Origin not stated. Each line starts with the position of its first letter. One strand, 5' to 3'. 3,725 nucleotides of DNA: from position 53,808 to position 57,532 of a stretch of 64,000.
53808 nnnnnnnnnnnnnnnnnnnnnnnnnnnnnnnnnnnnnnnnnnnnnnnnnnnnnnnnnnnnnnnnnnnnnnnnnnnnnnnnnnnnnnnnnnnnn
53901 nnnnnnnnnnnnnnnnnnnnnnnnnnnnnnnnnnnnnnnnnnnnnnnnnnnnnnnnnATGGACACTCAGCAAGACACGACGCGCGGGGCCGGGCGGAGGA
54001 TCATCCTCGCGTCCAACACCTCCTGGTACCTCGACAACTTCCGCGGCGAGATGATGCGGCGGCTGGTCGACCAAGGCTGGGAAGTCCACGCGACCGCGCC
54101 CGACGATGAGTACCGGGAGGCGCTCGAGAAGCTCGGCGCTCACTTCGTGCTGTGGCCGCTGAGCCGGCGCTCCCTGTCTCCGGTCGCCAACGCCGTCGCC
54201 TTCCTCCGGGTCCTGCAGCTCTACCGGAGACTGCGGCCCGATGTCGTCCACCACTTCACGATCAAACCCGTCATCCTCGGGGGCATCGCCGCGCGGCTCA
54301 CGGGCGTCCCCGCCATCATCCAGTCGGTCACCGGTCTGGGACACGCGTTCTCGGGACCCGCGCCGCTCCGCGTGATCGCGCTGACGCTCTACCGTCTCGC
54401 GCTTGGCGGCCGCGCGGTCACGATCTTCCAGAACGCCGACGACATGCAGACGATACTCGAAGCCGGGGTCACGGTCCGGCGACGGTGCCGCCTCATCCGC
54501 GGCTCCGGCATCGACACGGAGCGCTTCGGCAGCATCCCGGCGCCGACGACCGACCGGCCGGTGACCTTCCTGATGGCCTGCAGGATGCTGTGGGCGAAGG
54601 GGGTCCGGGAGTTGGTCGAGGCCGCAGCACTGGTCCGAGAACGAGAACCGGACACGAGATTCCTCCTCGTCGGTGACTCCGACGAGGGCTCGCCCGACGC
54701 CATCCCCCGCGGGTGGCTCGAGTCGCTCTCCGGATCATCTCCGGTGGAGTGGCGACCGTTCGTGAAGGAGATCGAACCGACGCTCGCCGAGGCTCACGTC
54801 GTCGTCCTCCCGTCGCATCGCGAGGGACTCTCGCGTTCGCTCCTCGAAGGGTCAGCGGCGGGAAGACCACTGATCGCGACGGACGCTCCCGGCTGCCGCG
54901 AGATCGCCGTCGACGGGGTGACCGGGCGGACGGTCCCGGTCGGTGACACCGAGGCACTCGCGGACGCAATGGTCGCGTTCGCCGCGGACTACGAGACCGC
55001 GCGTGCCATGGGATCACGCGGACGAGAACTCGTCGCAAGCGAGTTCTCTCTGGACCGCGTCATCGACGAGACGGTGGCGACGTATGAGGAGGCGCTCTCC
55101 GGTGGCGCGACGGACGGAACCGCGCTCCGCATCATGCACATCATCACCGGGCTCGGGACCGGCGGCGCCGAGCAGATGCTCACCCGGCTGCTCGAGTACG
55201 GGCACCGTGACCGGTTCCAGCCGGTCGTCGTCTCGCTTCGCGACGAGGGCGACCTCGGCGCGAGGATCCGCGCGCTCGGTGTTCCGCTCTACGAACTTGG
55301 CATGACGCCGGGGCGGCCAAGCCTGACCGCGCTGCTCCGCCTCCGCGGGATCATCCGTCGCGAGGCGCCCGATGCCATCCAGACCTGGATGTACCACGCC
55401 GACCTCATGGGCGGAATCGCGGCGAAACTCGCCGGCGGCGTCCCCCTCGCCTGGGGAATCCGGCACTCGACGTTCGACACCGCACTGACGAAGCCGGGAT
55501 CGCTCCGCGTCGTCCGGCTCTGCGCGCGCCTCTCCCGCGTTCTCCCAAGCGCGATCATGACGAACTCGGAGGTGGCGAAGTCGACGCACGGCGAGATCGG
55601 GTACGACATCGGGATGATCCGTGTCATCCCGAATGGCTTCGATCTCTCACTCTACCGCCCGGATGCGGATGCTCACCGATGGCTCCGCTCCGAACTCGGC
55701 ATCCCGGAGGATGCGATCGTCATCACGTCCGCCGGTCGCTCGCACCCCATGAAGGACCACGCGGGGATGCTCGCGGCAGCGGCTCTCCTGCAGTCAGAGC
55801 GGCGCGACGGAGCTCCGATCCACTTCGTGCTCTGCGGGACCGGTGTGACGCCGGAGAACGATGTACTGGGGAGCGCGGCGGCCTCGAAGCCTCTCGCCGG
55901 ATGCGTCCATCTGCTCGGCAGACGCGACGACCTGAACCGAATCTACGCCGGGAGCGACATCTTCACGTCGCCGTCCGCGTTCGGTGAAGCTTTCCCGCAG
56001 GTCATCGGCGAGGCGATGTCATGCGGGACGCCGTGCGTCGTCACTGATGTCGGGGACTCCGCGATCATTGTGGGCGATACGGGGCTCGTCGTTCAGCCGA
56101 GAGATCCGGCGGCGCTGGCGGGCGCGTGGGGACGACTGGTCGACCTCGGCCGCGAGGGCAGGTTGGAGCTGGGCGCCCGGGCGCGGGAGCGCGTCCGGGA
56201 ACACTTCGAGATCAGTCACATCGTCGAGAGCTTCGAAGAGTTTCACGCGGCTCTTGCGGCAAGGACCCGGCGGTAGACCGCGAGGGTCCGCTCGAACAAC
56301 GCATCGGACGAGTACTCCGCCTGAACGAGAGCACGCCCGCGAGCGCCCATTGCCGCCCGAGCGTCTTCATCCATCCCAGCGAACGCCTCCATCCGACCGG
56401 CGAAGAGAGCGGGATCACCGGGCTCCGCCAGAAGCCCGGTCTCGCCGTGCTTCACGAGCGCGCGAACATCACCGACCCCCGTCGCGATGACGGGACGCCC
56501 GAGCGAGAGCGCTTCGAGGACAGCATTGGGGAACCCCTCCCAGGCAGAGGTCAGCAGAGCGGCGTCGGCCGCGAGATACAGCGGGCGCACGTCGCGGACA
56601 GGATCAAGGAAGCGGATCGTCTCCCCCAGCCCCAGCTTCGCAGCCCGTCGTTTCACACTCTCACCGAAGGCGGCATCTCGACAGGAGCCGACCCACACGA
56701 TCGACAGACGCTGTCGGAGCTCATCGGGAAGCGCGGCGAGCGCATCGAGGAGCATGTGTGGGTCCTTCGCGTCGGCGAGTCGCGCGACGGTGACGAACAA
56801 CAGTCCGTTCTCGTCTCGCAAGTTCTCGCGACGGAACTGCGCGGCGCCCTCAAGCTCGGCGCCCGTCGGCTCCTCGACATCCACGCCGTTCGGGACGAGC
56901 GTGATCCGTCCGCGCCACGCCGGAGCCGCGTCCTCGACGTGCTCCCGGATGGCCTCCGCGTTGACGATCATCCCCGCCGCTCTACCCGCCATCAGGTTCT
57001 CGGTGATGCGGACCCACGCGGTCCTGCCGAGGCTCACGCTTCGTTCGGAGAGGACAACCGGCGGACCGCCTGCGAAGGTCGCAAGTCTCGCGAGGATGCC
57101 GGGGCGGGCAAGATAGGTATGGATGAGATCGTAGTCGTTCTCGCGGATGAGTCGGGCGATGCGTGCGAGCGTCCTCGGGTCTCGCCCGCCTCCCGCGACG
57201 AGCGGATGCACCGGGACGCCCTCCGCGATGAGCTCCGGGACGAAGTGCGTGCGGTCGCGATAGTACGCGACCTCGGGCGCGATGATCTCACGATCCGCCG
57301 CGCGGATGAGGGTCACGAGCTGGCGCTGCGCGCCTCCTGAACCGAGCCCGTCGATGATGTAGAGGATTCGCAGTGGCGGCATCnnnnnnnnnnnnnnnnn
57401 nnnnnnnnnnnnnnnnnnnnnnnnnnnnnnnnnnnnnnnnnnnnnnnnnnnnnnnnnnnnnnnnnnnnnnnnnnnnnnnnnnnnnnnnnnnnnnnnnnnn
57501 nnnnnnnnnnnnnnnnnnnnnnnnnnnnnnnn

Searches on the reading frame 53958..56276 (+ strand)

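Call 90: search_protein_families(library=pfam, proteins=[window:53958-56276:+], max_evalue=0.00001)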
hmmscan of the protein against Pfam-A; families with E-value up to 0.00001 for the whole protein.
window:53958-56276:+ (772 aa): 7 families
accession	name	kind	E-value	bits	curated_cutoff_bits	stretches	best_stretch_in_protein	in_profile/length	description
PF13692.12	Glyco_trans_1_4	-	1.3e-55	188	27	2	203-343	3-141/142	Glycosyl transferases group 1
PF00534.26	Glycos_transf_1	-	3.7e-49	167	26.4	2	200-357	14-171/172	Glycosyl transferases group 1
PF13439.12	Glyco_transf_4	-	3.4e-27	96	28.5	2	402-564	2-169/170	Glycosyltransferase Family 4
PF13579.12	Glyco_trans_4_4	-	3.2e-23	83.2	29.7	2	402-560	1-158/158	Glycosyl transferase 4-like domain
PF13477.12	Glyco_trans_4_2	-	1.1e-17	64.9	23.4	1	31-157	15-136/139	Glycosyl transferase 4-like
PF13524.12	Glyco_trans_1_2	-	8.5e-12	45.7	25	0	223-372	9-142/144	Glycosyl transferase-like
PF20706.3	GT4-conflict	-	4.9e-11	42.7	26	1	177-364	175-377/385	Family 4 Glycosyltransferase in conflict systems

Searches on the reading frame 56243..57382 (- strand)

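Call 90: search_protein_families(library=pfam, proteins=[window:56243-57382:-], max_evalue=0.00001)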
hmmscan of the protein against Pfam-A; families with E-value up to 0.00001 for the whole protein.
window:56243-57382:- (379 aa): 4 families
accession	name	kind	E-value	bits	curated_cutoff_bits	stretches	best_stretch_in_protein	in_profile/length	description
PF00534.26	Glycos_transf_1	-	2.1e-29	102.7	26.4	1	183-350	5-170/172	Glycosyl transferases group 1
PF13692.12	Glyco_trans_1_4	-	4.7e-28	98.7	27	1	196-332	4-137/142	Glycosyl transferases group 1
PF13439.12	Glyco_transf_4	-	5.6e-20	72.5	28.5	1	16-170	2-169/170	Glycosyltransferase Family 4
PF13579.12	Glyco_trans_4_4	-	2e-15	57.9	29.7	1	16-166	1-158/158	Glycosyl transferase 4-like domain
